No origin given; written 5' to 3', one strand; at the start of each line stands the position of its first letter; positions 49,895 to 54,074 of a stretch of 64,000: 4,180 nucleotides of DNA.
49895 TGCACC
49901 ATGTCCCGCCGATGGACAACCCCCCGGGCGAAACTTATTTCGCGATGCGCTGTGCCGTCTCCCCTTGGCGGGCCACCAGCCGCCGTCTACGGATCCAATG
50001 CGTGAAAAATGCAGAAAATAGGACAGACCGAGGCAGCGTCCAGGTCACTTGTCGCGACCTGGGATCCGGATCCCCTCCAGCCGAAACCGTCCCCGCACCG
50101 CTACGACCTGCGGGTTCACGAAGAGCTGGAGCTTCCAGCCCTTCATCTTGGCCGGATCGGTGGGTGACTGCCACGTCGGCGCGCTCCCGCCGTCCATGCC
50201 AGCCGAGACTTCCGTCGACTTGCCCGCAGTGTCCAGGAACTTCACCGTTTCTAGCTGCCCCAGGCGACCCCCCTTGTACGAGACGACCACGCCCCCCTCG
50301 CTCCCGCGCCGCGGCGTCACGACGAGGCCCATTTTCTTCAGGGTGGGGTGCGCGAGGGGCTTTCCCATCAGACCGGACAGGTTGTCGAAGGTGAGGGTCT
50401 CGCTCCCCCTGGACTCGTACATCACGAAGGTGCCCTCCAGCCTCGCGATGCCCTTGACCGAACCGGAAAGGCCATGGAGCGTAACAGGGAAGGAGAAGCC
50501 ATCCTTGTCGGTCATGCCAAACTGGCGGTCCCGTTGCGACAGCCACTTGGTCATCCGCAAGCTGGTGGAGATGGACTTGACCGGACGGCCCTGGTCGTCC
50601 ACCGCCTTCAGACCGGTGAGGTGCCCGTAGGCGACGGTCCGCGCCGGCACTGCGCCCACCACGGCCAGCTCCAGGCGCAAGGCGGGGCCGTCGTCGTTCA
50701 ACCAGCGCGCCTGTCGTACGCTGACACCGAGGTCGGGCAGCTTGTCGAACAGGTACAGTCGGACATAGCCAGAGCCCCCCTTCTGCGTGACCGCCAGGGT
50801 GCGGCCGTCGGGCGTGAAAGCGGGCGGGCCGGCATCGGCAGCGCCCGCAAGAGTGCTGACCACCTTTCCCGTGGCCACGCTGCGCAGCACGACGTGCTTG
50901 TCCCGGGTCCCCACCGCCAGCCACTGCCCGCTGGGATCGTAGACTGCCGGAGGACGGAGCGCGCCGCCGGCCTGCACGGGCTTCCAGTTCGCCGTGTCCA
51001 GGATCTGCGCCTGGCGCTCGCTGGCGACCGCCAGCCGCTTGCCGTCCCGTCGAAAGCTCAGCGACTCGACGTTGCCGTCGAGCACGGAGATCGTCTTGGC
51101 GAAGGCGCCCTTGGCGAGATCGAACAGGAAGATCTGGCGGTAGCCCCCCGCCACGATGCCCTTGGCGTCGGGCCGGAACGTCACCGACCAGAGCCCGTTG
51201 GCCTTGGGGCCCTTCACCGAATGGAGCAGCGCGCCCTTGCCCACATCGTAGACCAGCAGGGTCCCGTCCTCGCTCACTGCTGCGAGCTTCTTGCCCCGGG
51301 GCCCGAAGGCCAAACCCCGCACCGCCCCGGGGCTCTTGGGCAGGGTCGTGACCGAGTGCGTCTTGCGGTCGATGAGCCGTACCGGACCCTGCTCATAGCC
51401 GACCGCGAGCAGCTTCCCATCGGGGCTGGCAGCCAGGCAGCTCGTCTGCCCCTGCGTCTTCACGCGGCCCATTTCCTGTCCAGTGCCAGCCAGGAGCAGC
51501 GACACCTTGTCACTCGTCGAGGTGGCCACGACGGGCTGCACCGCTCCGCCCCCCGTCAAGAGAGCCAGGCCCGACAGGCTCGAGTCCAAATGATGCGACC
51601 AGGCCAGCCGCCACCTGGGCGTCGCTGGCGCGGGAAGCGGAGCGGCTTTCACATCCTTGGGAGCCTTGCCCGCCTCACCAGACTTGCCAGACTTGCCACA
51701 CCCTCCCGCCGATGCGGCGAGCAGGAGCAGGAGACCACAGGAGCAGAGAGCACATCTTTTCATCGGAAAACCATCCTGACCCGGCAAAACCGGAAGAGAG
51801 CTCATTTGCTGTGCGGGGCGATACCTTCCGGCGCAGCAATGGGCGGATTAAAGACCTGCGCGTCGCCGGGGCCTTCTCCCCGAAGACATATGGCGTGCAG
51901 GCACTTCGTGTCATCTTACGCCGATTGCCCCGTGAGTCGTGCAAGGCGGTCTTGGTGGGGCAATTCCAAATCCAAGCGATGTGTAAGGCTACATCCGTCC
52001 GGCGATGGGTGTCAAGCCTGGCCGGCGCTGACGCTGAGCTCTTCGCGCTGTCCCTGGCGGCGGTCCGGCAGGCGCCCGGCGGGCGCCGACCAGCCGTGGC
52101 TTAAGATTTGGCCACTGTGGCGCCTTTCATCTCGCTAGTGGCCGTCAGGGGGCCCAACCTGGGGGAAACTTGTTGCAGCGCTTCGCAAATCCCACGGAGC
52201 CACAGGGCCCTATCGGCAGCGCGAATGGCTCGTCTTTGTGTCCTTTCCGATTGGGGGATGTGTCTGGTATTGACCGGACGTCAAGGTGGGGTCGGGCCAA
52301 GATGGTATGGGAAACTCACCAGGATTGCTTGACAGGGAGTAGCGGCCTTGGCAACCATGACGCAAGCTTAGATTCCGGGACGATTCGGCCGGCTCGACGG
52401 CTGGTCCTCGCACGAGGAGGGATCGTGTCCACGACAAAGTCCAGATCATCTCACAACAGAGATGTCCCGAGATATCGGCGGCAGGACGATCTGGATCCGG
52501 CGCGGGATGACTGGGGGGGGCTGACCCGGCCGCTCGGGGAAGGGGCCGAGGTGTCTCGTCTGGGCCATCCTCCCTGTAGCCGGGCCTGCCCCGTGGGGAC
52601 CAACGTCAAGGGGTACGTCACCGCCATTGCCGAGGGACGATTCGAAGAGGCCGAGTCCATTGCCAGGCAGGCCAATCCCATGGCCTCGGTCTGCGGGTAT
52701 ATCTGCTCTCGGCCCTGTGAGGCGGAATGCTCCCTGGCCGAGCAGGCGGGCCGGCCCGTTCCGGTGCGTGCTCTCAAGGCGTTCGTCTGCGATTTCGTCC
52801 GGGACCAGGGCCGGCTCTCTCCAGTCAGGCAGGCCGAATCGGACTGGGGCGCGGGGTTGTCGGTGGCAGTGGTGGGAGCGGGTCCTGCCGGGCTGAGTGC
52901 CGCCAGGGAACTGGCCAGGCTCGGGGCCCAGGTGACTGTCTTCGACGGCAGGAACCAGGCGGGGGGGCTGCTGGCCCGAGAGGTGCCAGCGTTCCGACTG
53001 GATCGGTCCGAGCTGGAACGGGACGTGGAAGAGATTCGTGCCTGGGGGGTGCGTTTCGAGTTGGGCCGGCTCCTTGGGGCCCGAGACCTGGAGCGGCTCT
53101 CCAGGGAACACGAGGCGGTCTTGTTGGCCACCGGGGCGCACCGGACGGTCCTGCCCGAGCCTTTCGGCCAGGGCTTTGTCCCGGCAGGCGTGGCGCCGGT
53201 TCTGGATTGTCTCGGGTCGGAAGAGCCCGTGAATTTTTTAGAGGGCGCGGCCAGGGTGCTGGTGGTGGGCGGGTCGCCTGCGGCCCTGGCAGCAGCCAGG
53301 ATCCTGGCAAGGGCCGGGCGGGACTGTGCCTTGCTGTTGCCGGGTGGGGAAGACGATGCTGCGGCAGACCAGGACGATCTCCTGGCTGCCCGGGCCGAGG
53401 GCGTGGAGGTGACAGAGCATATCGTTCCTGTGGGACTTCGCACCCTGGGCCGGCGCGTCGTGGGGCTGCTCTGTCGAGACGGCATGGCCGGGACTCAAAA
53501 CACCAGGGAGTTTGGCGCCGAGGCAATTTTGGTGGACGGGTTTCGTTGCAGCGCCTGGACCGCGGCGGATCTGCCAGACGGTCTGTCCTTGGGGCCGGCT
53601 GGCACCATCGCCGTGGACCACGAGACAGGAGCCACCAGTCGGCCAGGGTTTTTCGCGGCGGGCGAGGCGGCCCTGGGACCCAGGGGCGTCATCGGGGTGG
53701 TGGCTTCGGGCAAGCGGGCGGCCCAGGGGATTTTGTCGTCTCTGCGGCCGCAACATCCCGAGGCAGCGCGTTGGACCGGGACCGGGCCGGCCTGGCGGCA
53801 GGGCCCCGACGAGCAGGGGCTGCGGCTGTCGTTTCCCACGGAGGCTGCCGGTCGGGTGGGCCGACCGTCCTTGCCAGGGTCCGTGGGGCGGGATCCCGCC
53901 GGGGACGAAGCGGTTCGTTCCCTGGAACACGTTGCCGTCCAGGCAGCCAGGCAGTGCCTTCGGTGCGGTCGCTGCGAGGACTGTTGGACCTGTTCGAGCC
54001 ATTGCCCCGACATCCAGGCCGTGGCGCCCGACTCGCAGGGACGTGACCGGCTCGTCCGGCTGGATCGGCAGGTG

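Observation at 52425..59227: Hdr/Mvh/Nfn-type electron-transfer module coupled in one operon to a two-subunit amino-acid/opine-type flavoprotein dehydrogenase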

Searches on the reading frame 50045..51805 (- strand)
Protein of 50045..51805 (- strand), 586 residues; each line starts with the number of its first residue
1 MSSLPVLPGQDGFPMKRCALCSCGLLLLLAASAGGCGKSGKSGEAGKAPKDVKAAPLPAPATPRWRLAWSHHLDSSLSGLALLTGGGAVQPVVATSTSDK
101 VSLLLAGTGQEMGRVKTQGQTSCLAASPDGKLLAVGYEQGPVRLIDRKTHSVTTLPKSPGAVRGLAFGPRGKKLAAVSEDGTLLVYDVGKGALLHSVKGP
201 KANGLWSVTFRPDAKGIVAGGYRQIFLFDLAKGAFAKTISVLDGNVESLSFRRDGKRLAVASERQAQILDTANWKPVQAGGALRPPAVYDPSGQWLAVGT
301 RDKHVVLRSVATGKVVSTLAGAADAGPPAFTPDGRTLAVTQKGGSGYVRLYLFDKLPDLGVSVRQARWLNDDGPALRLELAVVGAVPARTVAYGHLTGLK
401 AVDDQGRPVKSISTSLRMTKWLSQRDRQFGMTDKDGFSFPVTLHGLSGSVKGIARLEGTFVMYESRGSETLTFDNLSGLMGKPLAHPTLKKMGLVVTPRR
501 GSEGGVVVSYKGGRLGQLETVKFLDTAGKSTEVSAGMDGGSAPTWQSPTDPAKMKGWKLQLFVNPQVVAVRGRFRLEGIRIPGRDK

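Call 11: search_protein_families(library=pfam, proteins=[window:50045-51805:-], max_evalue=5)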
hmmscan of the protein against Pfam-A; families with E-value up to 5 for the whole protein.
window:50045-51805:- (586 aa): 48 families (the best 25 are shown)
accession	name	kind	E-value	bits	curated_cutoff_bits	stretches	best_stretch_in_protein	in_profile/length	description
PF25174.1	Beta-prop_THOC3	-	6e-32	111.2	305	2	92-273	61-244/272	THOC3 beta-propeller domain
PF24814.1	WD40_Prp19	-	1.9e-26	93.2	320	2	159-340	91-278/281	Prp19 WD40 domain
PF25173.1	Beta-prop_WDR3_1st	-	1.4e-20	74.2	154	2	93-264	3-176/184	WDR3 first beta-propeller domain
PF12894.13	ANAPC4_WD40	-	2.5e-19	69.7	22.9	4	156-198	35-77/91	Anaphase-promoting complex subunit 4 WD40 domain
PF23414.1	Beta-prop_EML_2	-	5.6e-19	69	90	3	92-191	12-113/266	Echinoderm microtubule-associated protein second beta-propeller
PF00400.38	WD40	-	6.7e-17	61.6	27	3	152-187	4-39/39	WD domain, G-beta repeat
PF24817.1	WD40_WDHD1_1st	-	1.8e-13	50.7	109.9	2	100-203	67-173/291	WDHD1 first WD40 domain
PF25171.1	Beta-prop_WDR36-Utp21_1st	-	1.3e-12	48.2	80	2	118-219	150-253/266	WDR36/Utp21 first beta-propeller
PF24807.1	WD40_CDC20-Fz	-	1e-10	41.9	200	2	92-193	22-125/292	CDC20/Fizzy WD40 domain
PF25175.1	Beta-prop_WDR5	-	6e-10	39.3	250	1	161-322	54-220/296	WDR5 beta-propeller domain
PF24796.1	WDR55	-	1.2e-08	34.8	200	1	116-263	5-157/296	WDR55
PF25172.1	Beta-prop_WDR3_2nd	-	1.8e-08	34.4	140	2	124-222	5-100/293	WDR3 second beta-propeller domain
PF24782.2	WD40_MABP1-WDR62_2nd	-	2.1e-08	34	290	3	289-337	278-327/341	MABP1/WDR62 second WD40 domain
PF23393.2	Beta-prop_WDR90_POC16_2nd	-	5.2e-08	32.9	60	1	119-190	37-109/291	WDR90/POC16, second beta-propeller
PF25168.1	Beta-prop_WDR36-Utp21_2nd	-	1.2e-07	31.8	84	2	88-213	168-292/335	WDR36/Utp21 second beta-propeller domain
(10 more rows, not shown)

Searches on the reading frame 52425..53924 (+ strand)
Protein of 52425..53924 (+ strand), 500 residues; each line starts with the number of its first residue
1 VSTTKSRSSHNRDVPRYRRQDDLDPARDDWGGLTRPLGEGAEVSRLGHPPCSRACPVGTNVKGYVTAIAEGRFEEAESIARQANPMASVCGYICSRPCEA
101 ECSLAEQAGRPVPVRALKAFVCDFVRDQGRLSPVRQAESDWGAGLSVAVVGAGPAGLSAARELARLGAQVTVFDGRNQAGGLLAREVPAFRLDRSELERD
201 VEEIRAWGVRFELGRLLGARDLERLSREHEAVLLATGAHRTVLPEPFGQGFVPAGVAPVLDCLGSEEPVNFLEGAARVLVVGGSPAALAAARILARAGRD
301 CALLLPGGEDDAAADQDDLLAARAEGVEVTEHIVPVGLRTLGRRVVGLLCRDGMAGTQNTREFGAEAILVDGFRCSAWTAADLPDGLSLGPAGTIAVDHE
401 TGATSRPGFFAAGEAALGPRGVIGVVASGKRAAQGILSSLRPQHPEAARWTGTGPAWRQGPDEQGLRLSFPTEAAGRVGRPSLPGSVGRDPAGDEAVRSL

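Call 52: search_solved_structures(query=window:52425-53924:+, max_evalue=1e-30, show_alignments=5)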
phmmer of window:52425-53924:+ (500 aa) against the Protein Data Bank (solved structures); distinct sequences matched with E-value up to 1e-30: 8.
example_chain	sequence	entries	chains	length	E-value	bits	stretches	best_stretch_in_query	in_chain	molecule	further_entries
9bov_A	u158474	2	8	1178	1.1e-49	173.1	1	48-442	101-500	Molybdopterin oxidoreductase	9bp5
2vdc_G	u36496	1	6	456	1.8e-42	149.2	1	42-439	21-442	GLUTAMATE SYNTHASE [NADPH] SMALL CHAIN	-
6s6s_G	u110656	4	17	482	2.2e-42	149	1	42-439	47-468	Glutamate synthase [NADPH] small chain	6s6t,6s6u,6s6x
4ylf_B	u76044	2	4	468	2.2e-41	145.7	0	45-239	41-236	Dihydropyrimidine dehydrogenase subunit A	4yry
8oh5_C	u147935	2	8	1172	9.9e-40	140.2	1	48-440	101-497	Formate dehydrogenase-O, major subunit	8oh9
9n5u_A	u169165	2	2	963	6.9e-39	137.4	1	50-436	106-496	NfnA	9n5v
5jca_L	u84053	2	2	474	1.8e-38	136.1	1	47-334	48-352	NADH-dependent Ferredoxin:NADP Oxidoreductase (NfnI) subunit alpha | NADH-dependent Ferredoxin:NADP Oxidoreductase subunit alpha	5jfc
5vj7_A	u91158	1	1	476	7e-37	130.8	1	48-336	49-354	Oxidoreductase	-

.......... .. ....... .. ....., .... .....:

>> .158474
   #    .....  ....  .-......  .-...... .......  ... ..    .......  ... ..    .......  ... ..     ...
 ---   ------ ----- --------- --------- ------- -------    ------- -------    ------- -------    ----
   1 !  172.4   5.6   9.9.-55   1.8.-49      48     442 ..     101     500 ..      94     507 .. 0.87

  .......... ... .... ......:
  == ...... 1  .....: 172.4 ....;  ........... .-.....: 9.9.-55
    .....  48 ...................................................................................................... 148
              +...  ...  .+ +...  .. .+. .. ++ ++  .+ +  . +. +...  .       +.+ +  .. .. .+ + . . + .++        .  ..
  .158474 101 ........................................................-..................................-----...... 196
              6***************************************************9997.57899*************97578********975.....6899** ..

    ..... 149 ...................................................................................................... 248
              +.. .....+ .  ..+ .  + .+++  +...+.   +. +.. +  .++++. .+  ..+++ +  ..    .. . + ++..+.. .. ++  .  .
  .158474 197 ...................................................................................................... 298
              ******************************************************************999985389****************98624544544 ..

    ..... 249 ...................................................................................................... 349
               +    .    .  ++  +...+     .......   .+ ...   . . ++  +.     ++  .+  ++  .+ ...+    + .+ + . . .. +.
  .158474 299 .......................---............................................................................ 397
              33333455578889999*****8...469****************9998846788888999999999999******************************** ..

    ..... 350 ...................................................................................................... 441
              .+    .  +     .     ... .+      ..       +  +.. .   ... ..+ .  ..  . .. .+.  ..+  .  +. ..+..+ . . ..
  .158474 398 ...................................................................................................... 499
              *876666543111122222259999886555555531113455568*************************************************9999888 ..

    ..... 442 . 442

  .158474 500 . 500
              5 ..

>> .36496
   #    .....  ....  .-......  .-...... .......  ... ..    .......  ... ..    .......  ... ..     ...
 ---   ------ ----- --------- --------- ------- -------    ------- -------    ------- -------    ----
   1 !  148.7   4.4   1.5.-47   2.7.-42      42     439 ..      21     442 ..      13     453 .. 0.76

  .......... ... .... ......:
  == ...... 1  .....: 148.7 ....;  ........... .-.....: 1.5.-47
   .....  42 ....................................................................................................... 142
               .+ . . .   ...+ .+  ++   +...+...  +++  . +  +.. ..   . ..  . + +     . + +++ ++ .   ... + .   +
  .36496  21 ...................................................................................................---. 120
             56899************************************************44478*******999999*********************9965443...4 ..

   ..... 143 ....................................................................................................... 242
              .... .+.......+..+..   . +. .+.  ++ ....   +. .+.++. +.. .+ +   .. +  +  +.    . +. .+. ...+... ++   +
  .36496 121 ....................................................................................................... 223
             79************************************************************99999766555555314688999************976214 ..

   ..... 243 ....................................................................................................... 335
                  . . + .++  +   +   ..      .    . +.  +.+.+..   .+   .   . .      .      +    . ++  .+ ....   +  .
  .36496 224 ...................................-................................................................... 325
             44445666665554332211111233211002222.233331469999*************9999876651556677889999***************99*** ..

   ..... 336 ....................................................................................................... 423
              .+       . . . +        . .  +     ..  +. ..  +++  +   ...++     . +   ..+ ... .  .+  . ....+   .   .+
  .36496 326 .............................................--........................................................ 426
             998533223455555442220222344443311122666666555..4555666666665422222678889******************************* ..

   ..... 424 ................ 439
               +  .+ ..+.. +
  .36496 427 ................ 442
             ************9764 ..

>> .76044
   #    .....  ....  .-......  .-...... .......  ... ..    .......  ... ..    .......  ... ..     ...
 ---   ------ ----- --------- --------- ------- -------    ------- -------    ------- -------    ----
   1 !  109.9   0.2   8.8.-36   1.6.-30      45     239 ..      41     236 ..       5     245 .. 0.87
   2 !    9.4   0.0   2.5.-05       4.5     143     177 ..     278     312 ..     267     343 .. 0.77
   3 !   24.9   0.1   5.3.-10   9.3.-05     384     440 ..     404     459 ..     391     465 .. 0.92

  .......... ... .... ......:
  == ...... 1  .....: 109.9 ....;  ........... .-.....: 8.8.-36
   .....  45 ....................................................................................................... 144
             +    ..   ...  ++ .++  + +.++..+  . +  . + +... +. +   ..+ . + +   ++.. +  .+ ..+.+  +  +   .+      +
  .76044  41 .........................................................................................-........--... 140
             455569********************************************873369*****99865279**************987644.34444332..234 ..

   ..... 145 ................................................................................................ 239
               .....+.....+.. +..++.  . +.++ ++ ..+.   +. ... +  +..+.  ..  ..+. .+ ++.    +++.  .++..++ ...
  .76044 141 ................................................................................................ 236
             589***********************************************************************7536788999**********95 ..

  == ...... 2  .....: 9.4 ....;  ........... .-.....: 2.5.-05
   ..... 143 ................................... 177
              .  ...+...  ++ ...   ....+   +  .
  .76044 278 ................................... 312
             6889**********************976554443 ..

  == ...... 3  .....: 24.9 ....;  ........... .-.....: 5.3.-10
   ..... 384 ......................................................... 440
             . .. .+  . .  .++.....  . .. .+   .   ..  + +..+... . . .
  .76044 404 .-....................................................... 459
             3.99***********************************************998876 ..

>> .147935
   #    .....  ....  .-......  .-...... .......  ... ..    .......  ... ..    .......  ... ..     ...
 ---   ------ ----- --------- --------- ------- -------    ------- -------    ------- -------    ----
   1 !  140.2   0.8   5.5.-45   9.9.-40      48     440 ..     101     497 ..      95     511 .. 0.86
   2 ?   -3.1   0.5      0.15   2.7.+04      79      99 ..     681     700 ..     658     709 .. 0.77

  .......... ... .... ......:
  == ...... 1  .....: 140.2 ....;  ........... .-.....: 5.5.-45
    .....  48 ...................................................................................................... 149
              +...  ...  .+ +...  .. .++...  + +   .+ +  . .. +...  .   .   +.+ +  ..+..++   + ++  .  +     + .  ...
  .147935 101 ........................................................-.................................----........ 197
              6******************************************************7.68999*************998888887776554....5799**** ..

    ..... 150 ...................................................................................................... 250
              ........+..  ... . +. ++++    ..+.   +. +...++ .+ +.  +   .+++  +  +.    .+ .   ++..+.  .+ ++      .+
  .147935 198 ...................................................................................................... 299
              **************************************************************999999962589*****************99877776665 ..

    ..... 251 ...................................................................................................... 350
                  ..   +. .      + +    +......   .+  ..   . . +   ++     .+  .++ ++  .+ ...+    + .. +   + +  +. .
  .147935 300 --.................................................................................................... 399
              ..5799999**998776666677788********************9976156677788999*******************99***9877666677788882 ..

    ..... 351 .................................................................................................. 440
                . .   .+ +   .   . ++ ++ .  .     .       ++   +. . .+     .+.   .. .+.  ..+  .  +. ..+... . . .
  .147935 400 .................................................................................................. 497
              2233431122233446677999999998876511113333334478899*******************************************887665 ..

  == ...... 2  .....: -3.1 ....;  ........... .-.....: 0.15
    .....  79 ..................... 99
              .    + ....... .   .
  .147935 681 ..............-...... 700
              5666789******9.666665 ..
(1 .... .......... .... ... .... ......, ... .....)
